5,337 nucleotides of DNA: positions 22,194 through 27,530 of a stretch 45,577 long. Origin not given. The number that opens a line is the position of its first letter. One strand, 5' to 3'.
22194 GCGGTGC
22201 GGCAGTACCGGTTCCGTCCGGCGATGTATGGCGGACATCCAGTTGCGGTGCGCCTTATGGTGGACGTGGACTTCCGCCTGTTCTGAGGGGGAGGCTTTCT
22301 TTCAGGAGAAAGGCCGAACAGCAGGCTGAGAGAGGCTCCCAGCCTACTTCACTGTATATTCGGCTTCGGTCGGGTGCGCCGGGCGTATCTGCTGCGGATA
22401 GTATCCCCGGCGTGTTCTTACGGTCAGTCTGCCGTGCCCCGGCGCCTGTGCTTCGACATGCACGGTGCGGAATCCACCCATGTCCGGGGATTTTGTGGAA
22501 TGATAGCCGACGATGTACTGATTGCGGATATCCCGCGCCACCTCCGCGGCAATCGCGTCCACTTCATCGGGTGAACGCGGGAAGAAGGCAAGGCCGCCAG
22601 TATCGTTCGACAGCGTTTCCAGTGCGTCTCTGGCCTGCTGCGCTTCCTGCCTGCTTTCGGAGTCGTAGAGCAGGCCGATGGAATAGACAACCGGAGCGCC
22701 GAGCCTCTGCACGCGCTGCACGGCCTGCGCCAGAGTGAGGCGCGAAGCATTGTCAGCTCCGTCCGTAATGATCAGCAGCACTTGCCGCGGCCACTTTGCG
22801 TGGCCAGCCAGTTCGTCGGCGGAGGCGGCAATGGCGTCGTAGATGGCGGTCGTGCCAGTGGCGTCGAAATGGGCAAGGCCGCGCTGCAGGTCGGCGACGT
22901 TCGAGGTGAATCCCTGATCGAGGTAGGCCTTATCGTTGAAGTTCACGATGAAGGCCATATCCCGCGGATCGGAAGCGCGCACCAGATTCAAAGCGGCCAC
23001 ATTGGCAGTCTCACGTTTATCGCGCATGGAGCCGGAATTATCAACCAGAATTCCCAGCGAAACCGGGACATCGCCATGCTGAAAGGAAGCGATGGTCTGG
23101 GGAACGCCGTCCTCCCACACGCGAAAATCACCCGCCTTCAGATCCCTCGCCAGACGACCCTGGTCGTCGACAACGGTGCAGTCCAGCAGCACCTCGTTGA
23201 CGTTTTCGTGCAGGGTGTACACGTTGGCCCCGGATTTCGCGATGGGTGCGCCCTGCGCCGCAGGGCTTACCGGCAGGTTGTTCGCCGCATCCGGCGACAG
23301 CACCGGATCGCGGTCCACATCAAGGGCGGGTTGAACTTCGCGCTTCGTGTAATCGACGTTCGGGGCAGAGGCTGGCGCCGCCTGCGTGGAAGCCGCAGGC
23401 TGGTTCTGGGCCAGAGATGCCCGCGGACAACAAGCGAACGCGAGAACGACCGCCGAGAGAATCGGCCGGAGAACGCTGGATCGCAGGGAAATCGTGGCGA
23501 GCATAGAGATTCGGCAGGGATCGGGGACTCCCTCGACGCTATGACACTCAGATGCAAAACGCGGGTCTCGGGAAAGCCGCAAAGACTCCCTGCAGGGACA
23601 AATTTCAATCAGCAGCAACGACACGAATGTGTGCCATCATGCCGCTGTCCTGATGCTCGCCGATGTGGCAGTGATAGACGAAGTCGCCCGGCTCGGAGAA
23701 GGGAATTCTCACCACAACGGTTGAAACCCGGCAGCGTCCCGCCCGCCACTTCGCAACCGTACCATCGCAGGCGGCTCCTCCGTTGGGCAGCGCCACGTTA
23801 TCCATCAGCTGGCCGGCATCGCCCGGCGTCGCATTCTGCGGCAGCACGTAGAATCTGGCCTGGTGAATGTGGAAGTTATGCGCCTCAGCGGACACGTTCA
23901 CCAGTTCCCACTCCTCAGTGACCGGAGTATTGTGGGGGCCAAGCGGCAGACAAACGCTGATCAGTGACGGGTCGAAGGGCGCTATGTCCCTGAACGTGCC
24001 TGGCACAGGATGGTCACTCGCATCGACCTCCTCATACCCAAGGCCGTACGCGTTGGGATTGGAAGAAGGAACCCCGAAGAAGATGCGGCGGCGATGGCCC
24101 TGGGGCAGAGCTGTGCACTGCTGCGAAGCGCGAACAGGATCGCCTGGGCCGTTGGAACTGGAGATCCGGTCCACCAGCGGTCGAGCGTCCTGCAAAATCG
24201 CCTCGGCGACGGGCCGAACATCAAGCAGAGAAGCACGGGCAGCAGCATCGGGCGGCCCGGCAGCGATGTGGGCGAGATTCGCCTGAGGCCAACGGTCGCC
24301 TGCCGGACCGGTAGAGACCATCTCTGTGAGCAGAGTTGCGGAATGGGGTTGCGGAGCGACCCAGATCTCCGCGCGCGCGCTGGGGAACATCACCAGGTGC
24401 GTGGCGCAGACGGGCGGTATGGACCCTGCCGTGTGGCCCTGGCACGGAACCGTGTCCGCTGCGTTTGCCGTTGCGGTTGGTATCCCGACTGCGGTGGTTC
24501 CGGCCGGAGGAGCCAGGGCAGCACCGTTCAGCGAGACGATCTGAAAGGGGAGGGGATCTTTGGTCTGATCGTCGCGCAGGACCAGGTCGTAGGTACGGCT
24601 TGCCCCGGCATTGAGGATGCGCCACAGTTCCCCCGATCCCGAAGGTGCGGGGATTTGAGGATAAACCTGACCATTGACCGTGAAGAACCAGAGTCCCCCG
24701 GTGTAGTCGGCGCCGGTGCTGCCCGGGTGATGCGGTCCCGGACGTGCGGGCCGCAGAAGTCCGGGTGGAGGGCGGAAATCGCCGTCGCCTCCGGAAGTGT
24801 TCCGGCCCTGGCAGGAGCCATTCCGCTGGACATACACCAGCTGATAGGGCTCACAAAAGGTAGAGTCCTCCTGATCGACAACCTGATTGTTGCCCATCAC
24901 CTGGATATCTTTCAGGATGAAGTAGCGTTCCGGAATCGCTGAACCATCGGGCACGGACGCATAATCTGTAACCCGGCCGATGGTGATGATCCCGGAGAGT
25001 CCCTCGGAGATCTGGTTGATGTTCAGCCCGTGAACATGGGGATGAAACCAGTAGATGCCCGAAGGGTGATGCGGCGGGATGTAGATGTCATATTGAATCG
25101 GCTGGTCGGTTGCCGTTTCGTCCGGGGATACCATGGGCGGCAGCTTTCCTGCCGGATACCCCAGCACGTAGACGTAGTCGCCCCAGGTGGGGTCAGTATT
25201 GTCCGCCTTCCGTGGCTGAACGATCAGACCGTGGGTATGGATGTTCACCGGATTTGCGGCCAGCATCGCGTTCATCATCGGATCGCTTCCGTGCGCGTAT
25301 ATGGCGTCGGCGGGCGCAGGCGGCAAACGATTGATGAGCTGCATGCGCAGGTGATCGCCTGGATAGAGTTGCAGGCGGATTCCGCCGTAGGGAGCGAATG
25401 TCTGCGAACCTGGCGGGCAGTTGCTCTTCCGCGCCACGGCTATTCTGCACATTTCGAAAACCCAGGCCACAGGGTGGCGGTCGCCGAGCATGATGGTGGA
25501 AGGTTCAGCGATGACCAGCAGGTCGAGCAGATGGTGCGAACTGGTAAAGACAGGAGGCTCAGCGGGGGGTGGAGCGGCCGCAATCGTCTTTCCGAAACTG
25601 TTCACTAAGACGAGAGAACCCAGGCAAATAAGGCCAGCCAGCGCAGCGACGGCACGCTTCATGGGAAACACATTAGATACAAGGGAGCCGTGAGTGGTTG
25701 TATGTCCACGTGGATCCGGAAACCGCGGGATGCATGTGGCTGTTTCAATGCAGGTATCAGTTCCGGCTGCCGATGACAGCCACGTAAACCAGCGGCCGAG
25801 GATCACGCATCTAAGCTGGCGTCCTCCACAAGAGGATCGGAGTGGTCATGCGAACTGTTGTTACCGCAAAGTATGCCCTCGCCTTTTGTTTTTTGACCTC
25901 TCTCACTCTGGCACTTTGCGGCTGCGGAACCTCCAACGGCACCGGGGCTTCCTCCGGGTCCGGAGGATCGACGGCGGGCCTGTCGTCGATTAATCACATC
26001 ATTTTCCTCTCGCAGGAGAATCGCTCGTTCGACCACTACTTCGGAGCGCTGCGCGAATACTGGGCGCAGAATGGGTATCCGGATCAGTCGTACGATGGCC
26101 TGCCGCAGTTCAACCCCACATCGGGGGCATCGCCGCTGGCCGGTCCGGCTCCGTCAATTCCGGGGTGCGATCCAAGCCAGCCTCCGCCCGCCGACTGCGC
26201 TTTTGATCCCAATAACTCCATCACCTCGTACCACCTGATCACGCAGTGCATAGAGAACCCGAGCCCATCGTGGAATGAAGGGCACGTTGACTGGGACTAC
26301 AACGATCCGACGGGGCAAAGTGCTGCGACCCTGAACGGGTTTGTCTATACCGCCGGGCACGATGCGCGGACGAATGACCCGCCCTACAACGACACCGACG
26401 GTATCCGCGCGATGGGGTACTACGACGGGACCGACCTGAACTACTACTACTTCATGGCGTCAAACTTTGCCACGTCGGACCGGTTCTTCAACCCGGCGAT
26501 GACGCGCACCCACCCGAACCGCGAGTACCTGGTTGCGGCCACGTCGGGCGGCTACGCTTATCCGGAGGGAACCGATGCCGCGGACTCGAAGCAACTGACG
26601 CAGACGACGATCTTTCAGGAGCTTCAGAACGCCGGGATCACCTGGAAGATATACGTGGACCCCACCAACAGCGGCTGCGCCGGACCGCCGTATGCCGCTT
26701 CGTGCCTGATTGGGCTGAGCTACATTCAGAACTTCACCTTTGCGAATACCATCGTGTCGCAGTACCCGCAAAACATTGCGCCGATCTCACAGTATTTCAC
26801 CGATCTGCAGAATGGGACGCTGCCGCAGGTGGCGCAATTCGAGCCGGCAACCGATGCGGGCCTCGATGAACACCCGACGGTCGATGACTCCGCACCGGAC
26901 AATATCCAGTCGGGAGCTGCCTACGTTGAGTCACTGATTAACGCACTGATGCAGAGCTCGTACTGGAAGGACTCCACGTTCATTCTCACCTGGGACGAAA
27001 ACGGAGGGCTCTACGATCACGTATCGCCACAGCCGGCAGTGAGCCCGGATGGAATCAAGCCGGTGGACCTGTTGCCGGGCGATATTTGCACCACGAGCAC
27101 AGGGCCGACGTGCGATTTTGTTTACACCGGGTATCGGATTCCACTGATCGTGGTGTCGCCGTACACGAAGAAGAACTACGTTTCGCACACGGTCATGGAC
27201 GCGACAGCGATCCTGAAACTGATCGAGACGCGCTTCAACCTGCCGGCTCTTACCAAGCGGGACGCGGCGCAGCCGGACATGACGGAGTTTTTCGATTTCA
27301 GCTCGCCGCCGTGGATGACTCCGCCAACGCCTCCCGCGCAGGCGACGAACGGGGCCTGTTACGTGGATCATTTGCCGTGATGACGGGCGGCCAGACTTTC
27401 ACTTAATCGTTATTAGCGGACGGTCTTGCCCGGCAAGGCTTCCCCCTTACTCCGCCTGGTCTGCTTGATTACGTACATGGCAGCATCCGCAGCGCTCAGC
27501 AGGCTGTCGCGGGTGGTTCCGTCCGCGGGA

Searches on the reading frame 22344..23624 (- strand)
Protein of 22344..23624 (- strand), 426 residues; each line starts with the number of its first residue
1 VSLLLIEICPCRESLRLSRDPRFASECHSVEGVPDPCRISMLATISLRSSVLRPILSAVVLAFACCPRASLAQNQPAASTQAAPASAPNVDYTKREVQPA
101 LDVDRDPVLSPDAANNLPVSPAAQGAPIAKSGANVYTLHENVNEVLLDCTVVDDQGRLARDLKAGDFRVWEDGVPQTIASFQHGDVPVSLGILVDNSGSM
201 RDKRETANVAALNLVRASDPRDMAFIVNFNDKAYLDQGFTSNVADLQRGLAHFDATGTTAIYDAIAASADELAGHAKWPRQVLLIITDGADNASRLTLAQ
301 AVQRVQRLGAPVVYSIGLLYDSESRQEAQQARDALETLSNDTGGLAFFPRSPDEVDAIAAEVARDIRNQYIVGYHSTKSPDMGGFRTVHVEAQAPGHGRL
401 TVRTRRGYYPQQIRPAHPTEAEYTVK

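Call 4: search_protein_families(library=pfam, proteins=[window:22344-23624:-], max_evalue=0.01)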
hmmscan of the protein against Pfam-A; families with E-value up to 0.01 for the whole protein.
window:22344-23624:- (426 aa): 3 families
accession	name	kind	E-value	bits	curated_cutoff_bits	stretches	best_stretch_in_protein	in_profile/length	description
PF13519.12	VWA_2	-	4.9e-13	50.1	27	1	192-289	3-106/107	von Willebrand factor type A domain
PF00092.34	VWA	-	6.6e-08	33.4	23.8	1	192-357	4-170/174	von Willebrand factor type A domain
PF05762.20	VWA_CoxE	-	1e-05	25.5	26.4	1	192-314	61-184/222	VWA domain containing CoxE-like protein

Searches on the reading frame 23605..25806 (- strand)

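Call 4: search_protein_families(library=pfam, proteins=[window:23605-25806:-], max_evalue=0.01)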
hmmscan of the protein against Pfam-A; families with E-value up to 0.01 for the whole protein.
window:23605-25806:- (733 aa): 2 families
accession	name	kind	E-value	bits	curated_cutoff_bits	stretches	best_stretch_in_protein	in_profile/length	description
PF07731.20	Cu-oxidase_2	-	6.2e-13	49.1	20.4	1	630-730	42-134/137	Multicopper oxidase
PF07732.21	Cu-oxidase_3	-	0.00052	20.5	21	0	242-276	84-114/119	Multicopper oxidase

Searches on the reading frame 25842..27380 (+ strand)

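Call 4: search_protein_families(library=pfam, proteins=[window:25842-27380:+], max_evalue=0.01)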
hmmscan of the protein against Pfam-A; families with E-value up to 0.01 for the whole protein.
window:25842-27380:+ (512 aa): 1 family
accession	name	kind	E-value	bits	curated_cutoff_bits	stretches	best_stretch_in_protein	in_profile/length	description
PF04185.19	Phosphoesterase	-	4.5e-67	227.2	23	1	50-468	1-356/356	Phosphoesterase family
